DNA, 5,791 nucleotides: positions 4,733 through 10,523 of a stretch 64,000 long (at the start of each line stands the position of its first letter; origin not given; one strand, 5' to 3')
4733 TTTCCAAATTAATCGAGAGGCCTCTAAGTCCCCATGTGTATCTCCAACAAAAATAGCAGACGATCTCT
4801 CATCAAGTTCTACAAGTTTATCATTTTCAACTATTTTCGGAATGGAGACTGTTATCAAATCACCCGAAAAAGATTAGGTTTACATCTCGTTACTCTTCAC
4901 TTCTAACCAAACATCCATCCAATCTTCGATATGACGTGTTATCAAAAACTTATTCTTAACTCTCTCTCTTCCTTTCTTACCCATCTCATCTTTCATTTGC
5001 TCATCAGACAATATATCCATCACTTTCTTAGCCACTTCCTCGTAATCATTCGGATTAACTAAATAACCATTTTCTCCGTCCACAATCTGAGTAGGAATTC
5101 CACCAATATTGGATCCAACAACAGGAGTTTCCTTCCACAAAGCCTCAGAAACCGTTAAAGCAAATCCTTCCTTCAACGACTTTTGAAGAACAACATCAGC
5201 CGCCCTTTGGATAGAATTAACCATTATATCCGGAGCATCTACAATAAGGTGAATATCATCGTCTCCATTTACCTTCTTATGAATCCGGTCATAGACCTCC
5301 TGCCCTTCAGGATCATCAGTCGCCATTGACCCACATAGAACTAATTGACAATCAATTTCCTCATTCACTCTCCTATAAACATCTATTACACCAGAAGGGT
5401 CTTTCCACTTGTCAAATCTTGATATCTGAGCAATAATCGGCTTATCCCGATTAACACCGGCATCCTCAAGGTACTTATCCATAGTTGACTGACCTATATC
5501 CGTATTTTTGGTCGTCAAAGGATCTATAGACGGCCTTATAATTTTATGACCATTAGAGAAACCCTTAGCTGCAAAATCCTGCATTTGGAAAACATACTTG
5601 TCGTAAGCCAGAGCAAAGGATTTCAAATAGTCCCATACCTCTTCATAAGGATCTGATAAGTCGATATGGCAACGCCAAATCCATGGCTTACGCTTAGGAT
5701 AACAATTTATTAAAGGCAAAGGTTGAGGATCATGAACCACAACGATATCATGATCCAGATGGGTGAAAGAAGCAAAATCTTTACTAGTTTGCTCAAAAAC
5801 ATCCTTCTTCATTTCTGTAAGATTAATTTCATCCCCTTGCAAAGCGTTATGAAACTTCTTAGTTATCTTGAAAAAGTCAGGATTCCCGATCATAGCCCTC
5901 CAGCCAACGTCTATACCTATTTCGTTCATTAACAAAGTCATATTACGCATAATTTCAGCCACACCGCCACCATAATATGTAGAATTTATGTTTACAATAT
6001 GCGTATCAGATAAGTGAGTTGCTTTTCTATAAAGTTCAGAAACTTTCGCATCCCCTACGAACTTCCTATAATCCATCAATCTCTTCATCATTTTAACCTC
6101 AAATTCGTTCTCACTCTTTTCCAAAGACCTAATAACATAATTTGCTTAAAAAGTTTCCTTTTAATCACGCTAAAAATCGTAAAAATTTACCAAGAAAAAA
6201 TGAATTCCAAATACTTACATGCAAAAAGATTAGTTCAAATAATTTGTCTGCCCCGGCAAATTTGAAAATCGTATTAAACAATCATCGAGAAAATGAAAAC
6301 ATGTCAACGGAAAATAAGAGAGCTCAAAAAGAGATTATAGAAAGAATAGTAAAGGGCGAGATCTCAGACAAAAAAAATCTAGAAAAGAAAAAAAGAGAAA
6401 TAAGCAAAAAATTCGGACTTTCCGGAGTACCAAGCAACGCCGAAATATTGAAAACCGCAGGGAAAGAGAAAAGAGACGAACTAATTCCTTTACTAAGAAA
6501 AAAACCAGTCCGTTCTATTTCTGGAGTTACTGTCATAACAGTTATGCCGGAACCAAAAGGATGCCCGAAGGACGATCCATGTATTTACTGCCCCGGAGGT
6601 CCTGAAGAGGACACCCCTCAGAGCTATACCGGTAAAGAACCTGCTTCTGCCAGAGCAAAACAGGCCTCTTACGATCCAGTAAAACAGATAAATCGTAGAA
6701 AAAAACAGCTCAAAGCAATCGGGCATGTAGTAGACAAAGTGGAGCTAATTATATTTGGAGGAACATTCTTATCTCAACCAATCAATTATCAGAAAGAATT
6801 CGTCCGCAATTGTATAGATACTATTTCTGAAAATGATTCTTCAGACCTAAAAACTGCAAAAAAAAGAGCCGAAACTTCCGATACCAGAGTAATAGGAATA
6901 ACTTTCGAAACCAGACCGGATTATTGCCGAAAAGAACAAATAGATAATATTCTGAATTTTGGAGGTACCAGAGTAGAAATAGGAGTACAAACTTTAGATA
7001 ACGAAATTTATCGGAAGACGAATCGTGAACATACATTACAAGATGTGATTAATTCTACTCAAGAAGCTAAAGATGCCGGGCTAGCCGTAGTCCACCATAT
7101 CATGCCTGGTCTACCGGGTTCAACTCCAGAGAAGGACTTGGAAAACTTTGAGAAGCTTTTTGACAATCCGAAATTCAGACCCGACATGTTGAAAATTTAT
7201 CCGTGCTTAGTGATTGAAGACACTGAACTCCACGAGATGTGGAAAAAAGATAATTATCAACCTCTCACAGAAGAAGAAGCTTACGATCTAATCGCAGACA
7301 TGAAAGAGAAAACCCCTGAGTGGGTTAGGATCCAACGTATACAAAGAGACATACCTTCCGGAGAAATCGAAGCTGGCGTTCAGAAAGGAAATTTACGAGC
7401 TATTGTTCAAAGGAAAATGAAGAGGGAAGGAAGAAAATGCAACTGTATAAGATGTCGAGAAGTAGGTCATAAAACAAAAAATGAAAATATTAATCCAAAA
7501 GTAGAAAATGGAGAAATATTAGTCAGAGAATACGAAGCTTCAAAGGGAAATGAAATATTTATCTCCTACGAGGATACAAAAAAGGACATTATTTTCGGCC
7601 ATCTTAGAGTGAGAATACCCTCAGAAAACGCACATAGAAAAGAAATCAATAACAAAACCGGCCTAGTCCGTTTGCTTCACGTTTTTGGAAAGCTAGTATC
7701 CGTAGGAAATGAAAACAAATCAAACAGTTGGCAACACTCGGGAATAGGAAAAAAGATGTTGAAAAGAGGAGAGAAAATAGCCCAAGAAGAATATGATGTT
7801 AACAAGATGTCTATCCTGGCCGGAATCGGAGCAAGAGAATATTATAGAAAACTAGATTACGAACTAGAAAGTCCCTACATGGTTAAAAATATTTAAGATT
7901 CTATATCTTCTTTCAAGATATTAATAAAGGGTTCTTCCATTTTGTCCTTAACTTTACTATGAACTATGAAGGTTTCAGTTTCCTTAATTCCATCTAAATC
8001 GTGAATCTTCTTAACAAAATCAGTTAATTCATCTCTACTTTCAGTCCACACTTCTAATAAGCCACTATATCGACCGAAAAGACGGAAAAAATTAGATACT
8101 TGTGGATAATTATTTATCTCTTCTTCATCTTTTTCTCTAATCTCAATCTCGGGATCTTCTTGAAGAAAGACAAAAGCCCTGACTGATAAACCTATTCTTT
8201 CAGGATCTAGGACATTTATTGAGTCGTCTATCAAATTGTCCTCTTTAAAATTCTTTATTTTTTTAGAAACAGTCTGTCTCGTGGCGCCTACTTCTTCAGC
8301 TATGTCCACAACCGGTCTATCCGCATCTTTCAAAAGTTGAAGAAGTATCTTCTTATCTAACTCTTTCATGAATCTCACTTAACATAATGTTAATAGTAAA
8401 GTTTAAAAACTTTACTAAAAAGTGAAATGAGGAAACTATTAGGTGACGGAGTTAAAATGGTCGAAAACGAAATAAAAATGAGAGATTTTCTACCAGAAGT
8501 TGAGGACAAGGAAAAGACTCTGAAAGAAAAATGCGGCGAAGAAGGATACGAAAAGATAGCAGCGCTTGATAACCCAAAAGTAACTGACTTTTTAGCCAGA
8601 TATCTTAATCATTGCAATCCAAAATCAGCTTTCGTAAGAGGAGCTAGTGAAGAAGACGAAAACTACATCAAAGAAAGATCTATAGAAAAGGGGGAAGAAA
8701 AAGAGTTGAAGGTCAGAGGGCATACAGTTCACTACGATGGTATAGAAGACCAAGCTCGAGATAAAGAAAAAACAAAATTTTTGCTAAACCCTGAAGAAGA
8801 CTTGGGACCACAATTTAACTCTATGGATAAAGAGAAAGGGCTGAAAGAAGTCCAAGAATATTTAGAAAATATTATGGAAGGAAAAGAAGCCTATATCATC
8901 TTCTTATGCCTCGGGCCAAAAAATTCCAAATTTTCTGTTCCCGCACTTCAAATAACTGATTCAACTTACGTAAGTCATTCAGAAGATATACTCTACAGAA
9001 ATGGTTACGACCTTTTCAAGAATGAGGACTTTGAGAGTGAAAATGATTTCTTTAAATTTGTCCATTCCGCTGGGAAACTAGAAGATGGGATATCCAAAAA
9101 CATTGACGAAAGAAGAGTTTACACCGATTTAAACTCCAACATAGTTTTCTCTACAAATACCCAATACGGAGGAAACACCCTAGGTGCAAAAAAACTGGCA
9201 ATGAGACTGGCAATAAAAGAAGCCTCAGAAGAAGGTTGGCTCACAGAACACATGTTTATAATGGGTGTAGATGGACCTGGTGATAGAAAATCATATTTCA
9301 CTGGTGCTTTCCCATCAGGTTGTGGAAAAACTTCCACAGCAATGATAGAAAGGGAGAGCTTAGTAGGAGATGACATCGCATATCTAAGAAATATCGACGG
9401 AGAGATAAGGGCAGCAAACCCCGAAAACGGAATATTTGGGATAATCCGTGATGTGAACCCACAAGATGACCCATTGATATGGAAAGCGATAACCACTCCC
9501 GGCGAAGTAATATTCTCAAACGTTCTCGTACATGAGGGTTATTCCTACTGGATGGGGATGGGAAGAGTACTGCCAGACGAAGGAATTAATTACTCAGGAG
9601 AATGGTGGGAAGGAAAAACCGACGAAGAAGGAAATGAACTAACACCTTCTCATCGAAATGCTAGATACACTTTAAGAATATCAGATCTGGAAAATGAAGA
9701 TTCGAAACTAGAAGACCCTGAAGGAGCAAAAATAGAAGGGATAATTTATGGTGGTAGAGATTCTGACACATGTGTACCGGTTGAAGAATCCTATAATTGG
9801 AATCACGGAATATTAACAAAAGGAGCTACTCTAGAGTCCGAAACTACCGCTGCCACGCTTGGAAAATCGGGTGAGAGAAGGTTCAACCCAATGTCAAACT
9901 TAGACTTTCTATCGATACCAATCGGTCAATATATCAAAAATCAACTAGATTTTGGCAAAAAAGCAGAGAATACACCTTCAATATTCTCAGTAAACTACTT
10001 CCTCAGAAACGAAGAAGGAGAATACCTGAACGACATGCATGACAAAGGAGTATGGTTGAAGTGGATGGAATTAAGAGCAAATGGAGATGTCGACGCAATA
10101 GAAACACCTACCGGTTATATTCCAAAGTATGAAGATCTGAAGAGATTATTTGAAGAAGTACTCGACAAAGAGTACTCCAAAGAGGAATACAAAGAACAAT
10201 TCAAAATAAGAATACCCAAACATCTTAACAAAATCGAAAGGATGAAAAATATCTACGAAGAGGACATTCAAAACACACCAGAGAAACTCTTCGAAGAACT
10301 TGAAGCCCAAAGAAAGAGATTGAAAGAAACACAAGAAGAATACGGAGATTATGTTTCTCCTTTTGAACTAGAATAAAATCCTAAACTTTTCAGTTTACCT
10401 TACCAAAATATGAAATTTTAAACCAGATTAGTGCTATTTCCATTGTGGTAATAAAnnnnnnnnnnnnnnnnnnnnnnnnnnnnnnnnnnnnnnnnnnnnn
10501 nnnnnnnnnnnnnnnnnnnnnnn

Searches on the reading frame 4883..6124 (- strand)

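Call 18: search_protein_families(library=pfam, proteins=[window:4883-6124:-], max_evalue=0.00001)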
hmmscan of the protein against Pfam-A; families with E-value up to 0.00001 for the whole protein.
window:4883-6124:- (414 aa): 3 families
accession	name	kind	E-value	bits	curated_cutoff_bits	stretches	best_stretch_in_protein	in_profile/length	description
PF21269.3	TreT_GT1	-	3.4e-59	199.1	27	1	45-185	1-143/144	Trehalose synthase, N-terminal domain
PF00534.26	Glycos_transf_1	-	3.8e-31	108.4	26.4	1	219-388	6-172/172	Glycosyl transferases group 1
PF13692.12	Glyco_trans_1_4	-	6.6e-18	65.8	27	1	229-374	2-142/142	Glycosyl transferases group 1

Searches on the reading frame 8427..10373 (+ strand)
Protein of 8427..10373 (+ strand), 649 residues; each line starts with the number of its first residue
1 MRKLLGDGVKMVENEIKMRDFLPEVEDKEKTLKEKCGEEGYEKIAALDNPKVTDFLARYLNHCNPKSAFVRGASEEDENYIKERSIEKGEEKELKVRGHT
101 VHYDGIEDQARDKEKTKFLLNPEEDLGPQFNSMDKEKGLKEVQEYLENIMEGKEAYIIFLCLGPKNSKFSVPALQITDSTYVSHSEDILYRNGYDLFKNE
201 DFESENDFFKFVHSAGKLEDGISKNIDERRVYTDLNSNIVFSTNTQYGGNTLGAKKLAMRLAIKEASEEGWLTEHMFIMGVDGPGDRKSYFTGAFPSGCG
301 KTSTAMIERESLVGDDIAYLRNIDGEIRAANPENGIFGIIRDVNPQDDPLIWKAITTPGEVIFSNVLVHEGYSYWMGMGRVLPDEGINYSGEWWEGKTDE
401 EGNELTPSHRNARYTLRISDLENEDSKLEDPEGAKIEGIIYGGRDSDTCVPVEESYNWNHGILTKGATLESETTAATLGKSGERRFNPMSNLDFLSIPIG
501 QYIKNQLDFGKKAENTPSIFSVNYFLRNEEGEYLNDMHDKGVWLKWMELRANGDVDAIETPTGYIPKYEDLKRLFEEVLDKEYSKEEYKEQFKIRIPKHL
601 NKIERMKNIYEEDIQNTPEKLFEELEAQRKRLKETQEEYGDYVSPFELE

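Call 18: search_protein_families(library=pfam, proteins=[window:8427-10373:+], max_evalue=0.00001)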
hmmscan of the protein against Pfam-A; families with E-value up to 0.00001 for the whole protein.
window:8427-10373:+ (649 aa): 3 families
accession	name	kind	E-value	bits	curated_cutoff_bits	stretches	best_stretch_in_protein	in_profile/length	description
PF00821.23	PEPCK_GTP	-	1.2e-112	376.7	23.8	1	271-631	1-357/357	Phosphoenolpyruvate carboxykinase C-terminal P-loop domain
PF17297.7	PEPCK_N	-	1.5e-57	195.2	23.8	1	55-266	2-217/218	Phosphoenolpyruvate carboxykinase N-terminal domain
PF01293.25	PEPCK_ATP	-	1.1e-06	28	26.5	1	135-370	67-286/465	Phosphoenolpyruvate carboxykinase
